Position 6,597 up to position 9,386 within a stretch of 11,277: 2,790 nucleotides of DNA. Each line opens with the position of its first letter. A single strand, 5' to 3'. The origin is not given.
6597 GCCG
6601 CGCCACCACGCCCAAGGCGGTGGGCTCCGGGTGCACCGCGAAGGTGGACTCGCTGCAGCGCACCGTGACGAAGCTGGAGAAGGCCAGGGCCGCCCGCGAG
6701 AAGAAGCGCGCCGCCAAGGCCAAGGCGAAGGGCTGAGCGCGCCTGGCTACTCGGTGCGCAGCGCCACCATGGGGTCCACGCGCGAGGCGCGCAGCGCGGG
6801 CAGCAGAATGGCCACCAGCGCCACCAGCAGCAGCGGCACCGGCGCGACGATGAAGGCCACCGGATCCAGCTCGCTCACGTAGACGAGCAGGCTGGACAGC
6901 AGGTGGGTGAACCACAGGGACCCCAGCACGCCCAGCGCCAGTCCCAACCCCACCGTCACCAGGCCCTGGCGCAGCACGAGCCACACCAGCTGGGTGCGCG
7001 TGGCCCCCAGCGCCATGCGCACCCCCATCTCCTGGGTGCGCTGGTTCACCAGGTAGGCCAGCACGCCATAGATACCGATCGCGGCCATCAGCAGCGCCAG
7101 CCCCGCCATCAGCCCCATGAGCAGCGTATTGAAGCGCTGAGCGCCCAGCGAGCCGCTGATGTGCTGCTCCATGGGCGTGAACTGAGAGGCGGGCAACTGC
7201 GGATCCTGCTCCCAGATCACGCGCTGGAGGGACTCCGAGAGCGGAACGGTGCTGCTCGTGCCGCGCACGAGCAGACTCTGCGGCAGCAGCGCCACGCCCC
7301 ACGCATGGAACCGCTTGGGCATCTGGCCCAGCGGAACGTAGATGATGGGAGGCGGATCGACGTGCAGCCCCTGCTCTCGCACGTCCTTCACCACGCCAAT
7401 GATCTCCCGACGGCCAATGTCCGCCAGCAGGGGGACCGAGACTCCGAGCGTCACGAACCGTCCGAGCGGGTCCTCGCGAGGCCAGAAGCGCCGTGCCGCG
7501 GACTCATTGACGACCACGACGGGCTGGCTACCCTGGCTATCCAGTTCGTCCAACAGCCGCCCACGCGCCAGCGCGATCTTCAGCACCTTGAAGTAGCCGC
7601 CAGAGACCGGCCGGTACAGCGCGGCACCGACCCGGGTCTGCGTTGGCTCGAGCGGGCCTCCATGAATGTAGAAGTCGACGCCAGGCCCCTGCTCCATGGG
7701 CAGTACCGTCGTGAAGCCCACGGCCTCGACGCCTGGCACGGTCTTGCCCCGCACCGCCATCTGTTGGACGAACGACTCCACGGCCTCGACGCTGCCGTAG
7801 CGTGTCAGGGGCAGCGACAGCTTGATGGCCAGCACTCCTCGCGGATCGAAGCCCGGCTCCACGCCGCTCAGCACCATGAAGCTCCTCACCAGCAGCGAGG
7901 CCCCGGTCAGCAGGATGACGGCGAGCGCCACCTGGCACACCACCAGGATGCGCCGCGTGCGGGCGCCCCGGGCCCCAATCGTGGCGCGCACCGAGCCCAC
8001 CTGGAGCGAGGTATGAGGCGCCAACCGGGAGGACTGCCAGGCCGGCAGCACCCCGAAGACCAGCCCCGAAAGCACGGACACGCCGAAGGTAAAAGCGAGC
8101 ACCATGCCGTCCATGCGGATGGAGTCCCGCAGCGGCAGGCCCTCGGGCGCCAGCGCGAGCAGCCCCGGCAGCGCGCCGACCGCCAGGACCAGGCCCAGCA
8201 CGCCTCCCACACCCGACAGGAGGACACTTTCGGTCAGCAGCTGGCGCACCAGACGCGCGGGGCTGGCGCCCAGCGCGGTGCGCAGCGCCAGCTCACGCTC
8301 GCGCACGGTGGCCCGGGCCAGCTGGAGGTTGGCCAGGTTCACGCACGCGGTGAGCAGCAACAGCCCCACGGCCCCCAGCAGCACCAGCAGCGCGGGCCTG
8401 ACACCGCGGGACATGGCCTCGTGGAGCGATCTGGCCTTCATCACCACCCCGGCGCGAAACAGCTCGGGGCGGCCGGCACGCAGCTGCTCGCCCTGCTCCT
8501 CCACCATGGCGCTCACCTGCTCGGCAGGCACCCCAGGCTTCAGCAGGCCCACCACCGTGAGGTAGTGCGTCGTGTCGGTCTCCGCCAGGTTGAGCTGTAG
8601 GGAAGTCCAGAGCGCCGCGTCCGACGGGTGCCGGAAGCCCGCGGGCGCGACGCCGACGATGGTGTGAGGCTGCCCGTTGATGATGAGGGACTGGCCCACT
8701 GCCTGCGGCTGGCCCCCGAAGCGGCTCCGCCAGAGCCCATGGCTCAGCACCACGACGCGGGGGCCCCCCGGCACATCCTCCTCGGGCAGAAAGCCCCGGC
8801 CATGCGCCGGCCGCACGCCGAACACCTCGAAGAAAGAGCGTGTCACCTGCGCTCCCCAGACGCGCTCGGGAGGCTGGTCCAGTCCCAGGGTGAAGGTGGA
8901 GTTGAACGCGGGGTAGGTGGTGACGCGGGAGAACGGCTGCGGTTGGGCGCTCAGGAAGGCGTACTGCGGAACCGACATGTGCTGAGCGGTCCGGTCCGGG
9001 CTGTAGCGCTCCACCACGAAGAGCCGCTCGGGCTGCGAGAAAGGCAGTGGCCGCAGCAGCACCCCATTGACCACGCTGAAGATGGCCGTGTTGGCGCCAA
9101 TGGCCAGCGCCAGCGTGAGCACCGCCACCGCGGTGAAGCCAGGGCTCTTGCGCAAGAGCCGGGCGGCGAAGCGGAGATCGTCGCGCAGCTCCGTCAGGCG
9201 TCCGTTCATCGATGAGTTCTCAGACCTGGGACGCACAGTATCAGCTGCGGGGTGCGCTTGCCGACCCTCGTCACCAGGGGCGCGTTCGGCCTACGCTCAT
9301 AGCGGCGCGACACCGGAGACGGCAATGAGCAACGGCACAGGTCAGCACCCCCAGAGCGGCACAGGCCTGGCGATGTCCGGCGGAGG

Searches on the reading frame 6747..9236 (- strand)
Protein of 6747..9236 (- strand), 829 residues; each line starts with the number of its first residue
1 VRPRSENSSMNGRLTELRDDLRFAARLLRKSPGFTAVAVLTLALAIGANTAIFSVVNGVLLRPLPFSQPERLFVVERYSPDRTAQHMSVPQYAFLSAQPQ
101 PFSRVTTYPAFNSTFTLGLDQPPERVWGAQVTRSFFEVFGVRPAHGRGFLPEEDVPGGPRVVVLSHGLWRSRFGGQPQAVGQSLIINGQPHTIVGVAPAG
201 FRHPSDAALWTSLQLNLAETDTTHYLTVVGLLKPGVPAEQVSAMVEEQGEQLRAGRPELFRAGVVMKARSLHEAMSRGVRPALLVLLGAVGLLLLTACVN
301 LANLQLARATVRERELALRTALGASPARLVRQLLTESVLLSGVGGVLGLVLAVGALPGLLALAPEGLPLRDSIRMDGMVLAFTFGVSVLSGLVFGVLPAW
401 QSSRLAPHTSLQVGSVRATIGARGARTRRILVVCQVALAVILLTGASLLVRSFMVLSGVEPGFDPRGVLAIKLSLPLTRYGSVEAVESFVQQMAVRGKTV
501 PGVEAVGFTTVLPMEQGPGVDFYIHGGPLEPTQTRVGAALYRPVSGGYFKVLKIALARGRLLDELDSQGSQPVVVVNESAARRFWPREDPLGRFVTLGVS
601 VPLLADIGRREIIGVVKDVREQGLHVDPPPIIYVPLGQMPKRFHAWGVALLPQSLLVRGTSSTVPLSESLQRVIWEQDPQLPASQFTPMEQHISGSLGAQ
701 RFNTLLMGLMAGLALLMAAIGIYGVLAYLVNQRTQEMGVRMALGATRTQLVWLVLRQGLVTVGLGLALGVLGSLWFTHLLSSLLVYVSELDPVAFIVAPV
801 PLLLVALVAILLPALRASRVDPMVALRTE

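Call 4: search_protein_families(library=pfam, proteins=[window:6747-9236:-], max_evalue=0.01)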
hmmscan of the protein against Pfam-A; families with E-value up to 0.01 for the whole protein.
window:6747-9236:- (829 aa): 2 families
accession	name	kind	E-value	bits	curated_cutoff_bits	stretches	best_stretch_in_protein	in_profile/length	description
PF12704.14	MacB_PCD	-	1.2e-43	150.3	27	2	35-247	1-206/207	MacB-like periplasmic core domain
PF02687.27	FtsX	-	1.1e-25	90.4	25.5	2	709-822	2-120/120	FtsX-like permease C-terminal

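Call 5: search_protein_families(library=ncbifam, proteins=[window:6747-9236:-], max_evalue=0.01)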
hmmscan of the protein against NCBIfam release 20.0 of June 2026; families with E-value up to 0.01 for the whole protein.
window:6747-9236:- (829 aa): 5 families
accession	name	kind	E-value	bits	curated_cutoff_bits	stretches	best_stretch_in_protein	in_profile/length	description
TIGR03434.1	ADOP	subfamily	2.3e-271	902.5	622.3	1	17-829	1-803/803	ADOP family duplicated permease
NF007826.0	PRK10535.1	equivalog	5.8e-35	120.7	966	2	129-411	370-645/648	macrolide ABC transporter ATP-binding protein/permease MacB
NF038008.1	ABC_perm_DarB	equivalog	1.1e-05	23.6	700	1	275-482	264-466/777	darobactin export ABC transporter permease subunit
NF008076.0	PRK10814.1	exception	9.1e-05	21.6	473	1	699-829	259-399/399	lipoprotein-releasing ABC transporter permease subunit LolC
TIGR02212.1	lolCE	equivalog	0.0082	15.1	362.45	0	705-829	267-411/411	lipoprotein-releasing ABC transporter permease subunit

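Call 14: find_related_loci(query=window:6747-9236:-, collection=metagenome_contigs, flank=10000)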
Query window:6747-9236:- (829 aa) in metagenome_contigs; peptide patterns used: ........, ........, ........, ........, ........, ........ (x = any residue, [..] = any of these).
74 stretches matched a pattern; 22 encode a relative of the query (tblastn E <= 1e-3); 22 distinct loci.
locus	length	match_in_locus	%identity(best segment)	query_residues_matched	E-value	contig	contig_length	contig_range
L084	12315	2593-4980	41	20-829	4e-154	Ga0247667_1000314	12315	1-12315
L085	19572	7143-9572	40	14-829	3e-153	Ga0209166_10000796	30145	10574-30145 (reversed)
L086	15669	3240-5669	40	14-829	3e-153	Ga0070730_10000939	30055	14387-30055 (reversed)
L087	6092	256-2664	42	20-829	5e-154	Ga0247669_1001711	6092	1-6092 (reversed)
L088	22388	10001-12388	39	20-829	6e-147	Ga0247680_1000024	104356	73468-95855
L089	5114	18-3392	39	20-829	2e-140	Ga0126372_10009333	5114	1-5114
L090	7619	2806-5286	36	20-829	1e-137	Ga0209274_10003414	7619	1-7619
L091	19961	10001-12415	38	6-829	1e-132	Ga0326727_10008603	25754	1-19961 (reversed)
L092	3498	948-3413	36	4-829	2e-128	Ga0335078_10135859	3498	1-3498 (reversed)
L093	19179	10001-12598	35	1-829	6e-125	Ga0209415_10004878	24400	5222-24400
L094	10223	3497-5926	34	20-829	6e-98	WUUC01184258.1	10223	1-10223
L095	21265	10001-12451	38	4-829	2e-136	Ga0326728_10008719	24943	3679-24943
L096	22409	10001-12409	42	20-829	9e-153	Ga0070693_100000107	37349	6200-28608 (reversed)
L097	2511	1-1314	35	372-826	4e-65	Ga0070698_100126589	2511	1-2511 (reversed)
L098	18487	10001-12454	36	4-829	7e-122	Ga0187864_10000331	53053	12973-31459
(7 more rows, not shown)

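Call 22: find_homologous_proteins(query=window:6747-9236:-, max_evalue=1e-20)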
Query window:6747-9236:- (829 aa): 8000 proteins with E <= 1e-20 among 8000 candidates; the best 120 are listed.
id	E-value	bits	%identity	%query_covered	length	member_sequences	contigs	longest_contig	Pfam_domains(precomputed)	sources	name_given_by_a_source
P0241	0.0e+0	1735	98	99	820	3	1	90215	PF02687.28,PF12704.15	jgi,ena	-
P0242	0.0e+0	1359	77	99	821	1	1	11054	PF02687.28,PF12704.15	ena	-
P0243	0.0e+0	1354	77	99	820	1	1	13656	PF02687.28,PF12704.15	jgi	jgi:predicted permease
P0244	0.0e+0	1348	77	99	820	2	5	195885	PF02687.28,PF12704.15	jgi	jgi:putative ABC transport system permease protein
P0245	0.0e+0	1346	75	99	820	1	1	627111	PF02687.28,PF12704.15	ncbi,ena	-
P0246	0.0e+0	1344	76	99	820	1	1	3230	PF02687.28,PF12704.15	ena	-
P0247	0.0e+0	1183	68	99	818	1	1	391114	PF02687.28,PF12704.15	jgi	jgi:putative ABC transport system permease protein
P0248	0.0e+0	1174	69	99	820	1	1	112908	PF02687.28,PF12704.15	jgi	jgi:predicted permease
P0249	0.0e+0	1163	67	99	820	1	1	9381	PF02687.28,PF12704.15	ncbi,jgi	ncbi:MAG TPA: ABC transporter permease [Myxococcaceae bacterium]|jgi:predicted permease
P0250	0.0e+0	1155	67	98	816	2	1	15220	PF02687.28,PF12704.15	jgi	jgi:predicted permease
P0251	0.0e+0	1120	65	99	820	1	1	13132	PF02687.28,PF12704.15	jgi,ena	-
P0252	0.0e+0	1076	64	98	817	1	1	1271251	PF02687.28,PF12704.15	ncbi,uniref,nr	ncbi:ABC transporter permease [Hyalangium rubrum]|uniref:ABC transporter permease n=1 Tax=Hyalangium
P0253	0.0e+0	1065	64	98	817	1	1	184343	PF02687.28,PF12704.15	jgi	jgi:predicted permease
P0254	0.0e+0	1060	63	98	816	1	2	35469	PF02687.28,PF12704.15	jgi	jgi:putative ABC transport system permease protein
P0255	0.0e+0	1048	63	98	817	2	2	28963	PF02687.28,PF12704.15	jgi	jgi:putative ABC transport system permease protein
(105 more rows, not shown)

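Call 24: find_encoding_contigs(protein=P0244, flank=10000, max_places=3)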
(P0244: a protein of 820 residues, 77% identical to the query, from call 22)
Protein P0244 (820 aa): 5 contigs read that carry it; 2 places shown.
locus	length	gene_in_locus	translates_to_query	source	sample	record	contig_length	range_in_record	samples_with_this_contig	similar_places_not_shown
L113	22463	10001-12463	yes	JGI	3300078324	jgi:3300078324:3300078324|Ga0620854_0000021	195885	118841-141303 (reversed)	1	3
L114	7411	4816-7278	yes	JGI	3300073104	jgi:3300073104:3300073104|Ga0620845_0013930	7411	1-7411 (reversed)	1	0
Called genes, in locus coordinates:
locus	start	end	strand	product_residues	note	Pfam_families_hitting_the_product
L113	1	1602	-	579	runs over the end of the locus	PF13185:GAF_2 (faint), PF00989:PAS, PF08448:PAS_4, PF02518:HATPase_c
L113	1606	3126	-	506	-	PF00282:Pyridoxal_deC, PF00266:Aminotran_5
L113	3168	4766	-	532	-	PF00370:FGGY_N, PF02782:FGGY_C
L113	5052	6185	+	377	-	PF00067:p450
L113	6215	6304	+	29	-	-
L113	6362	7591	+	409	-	PF00067:p450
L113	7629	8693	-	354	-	PF00478:IMPDH (faint), PF03060:NMO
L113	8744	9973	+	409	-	PF00067:p450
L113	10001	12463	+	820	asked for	PF12704:MacB_PCD, PF02687:FtsX, PF12704:MacB_PCD, PF02687:FtsX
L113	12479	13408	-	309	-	-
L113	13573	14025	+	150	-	-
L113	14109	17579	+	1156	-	PF01734:Patatin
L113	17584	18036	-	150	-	PF00583:Acetyltransf_1 (weak), PF13508:Acetyltransf_7 (weak), PF13673:Acetyltransf_10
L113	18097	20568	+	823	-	PF08487:VIT (weak)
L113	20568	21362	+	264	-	PF09721:Exosortase_EpsH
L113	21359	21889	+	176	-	-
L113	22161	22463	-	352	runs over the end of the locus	PF02668:TauD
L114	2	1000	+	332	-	?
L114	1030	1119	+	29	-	-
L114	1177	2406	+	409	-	PF00067:p450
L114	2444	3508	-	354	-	PF00478:IMPDH (faint), PF03060:NMO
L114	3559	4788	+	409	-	PF00067:p450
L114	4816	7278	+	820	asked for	PF12704:MacB_PCD, PF02687:FtsX, PF12704:MacB_PCD, PF02687:FtsX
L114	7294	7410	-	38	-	?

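Call 25: find_encoding_contigs(protein=P0245, flank=10000, max_places=2)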
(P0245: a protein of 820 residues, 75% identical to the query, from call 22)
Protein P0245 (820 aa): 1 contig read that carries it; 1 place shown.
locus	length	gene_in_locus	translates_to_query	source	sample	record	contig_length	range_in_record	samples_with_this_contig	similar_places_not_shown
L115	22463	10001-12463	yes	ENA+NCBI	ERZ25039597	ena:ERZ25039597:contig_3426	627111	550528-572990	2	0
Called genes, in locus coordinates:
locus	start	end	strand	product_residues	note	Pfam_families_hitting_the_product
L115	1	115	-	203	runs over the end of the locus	PF02518:HATPase_c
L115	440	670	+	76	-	-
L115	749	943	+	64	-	-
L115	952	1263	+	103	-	-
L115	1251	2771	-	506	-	PF00282:Pyridoxal_deC, PF00266:Aminotran_5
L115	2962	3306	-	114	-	PF02782:FGGY_C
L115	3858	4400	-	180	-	PF00370:FGGY_N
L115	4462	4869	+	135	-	PF13103:TonB_2, PF03544:TonB_C (weak)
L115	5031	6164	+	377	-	PF00067:p450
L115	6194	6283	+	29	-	-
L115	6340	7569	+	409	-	PF00067:p450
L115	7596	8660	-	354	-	PF03060:NMO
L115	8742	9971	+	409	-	PF00067:p450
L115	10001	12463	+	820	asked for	PF12704:MacB_PCD, PF02687:FtsX, PF12704:MacB_PCD, PF02687:FtsX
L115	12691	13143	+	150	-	-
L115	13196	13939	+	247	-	-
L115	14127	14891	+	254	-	-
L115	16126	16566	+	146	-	-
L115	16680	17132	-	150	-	PF00583:Acetyltransf_1 (faint), PF13673:Acetyltransf_10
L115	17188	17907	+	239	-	-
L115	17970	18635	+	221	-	PF08487:VIT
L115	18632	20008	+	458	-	-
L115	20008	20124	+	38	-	-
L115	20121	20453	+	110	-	PF09721:Exosortase_EpsH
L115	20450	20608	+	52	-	-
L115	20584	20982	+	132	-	-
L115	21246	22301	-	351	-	PF02668:TauD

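Call 26: find_encoding_contigs(protein=P0247, flank=10000, max_places=2)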
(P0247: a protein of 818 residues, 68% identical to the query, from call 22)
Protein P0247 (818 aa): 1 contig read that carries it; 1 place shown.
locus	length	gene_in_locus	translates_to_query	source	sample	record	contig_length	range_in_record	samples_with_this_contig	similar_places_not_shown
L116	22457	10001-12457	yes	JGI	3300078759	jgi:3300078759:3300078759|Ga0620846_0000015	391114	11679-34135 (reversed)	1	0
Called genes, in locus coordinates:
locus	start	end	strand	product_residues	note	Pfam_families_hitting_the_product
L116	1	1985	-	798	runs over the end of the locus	PF13174:TPR_6 (faint), PF01464:SLT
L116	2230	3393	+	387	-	-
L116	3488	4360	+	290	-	-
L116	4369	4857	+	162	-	PF01850:PIN (weak), PF13470:PIN_3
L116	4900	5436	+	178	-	-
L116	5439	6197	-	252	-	-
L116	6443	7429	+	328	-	-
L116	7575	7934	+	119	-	-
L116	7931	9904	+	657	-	-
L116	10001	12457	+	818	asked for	PF12704:MacB_PCD, PF02687:FtsX, PF12704:MacB_PCD, PF02687:FtsX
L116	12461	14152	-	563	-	PF13646:HEAT_2 (faint)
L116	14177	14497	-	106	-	-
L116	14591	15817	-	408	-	PF00083:Sugar_tr, PF07690:MFS_1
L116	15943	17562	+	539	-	PF01636:APH (faint), PF00069:Pkinase, PF07714:PK_Tyr_Ser-Thr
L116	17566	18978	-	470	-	PF03315:SDH_beta, PF03313:SDH_alpha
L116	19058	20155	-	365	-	-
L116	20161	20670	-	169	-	-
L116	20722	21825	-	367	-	PF05698:Trigger_C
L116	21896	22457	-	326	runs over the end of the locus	-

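Call 44: search_protein_families(library=pfam, proteins=[L113:18097-20568:+], max_evalue=0.001)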
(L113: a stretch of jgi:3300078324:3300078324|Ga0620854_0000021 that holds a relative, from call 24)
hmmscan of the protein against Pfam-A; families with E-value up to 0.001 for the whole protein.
L113:18097-20568:+ (823 aa): 2 families
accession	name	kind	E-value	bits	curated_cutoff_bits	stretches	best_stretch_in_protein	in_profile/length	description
PF08487.16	VIT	-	3e-07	31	26.5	1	318-413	14-109/111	Vault protein inter-alpha-trypsin domain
PF07589.16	PEP-CTERM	-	0.00013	22.3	20.7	1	797-821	1-24/24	PEP-CTERM motif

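Call 58: find_encoding_contigs(protein=P0248, flank=8000, max_places=2)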
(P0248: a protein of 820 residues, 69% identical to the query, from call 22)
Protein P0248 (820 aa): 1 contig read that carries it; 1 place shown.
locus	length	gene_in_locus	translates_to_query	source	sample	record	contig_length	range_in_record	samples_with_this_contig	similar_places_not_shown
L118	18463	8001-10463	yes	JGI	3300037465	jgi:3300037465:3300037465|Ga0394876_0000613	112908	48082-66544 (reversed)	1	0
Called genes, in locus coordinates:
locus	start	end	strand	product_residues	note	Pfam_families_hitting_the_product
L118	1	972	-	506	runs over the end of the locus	PF00282:Pyridoxal_deC, PF00266:Aminotran_5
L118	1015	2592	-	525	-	PF00370:FGGY_N, PF02782:FGGY_C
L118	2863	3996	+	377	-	PF00067:p450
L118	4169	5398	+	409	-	PF00067:p450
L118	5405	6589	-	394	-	PF01734:Patatin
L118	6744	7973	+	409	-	PF00067:p450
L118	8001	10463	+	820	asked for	PF12704:MacB_PCD, PF02687:FtsX, PF12704:MacB_PCD, PF02687:FtsX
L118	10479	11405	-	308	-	-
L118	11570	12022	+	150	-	-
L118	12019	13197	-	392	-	-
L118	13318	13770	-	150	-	PF00583:Acetyltransf_1 (weak), PF13508:Acetyltransf_7 (weak), PF13673:Acetyltransf_10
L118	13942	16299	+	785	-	PF08487:VIT (weak), PF07589:PEP_exosort_dom (weak)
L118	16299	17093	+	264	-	PF09721:Exosortase_EpsH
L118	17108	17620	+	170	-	-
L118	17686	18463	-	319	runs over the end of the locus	PF19853:DUF6328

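Call 59: find_encoding_contigs(protein=P0252, flank=8000, max_places=2)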
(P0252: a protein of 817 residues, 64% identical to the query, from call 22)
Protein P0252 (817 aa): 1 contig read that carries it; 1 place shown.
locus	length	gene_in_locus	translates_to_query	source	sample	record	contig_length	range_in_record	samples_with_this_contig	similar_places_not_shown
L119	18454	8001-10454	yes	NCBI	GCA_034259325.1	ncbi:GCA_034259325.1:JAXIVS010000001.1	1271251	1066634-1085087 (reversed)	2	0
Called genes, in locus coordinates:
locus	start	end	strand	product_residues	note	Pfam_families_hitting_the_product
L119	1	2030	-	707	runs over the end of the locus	PF00069:Pkinase, PF07714:PK_Tyr_Ser-Thr, PF07238:PilZ (weak)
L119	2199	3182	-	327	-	-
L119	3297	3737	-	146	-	-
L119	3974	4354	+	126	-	PF13453:Zn_ribbon_TFIIB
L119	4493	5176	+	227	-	-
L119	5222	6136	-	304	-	-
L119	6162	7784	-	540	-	PF00005:ABC_tran, PF00006:ATP-synt_ab (faint), PF02463:SMC_N (faint), PF03193:RsgA_GTPase (faint), PF13555:AAA_29 (faint), PF13304:AAA_21 (faint), PF12848:ABC_tran_Xtn, PF00005:ABC_tran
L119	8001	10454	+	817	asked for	PF12704:MacB_PCD, PF02687:FtsX, PF12704:MacB_PCD, PF02687:FtsX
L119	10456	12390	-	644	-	PF00005:ABC_tran, PF02463:SMC_N (faint), PF13191:AAA_16 (faint), PF13555:AAA_29 (faint), PF13304:AAA_21 (faint), PF12848:ABC_tran_Xtn, PF00005:ABC_tran, PF16326:ABC_tran_CTD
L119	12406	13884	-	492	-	PF00270:DEAD, PF04851:ResIII, PF00271:Helicase_C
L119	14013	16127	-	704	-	PF00009:GTP_EFTU, PF03144:GTP_EFTU_D2, PF22042:EF-G_D2, PF14492:EFG_III, PF16658:RF3_C (weak), PF03764:EFG_IV, PF00679:EFG_C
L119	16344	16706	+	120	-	PF07366:SnoaL (weak), PF13474:SnoaL_3 (weak), PF14534:DUF4440, PF12680:SnoaL_2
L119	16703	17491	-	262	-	PF13385:Laminin_G_3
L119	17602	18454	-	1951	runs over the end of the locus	PF13195:DUF4011, PF13086:AAA_11, PF13245:AAA_19 (faint), PF13604:AAA_30 (faint), PF13086:AAA_11 (weak), PF13087:AAA_12, PF18741:MTES_1575, PF11784:DUF3320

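Call 70: search_protein_families(library=padloc, proteins=[window:6747-9209:-], max_evalue=0.001)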
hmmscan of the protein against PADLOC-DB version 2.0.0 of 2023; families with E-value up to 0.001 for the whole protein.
window:6747-9209:- (820 aa): 1 family
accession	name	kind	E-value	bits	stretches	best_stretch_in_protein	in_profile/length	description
PDLC01990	CARF_m8--CARF_Beta-galactosidase_LolE_TM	-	1.2e-06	24.2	1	279-398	1413-1530/1791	-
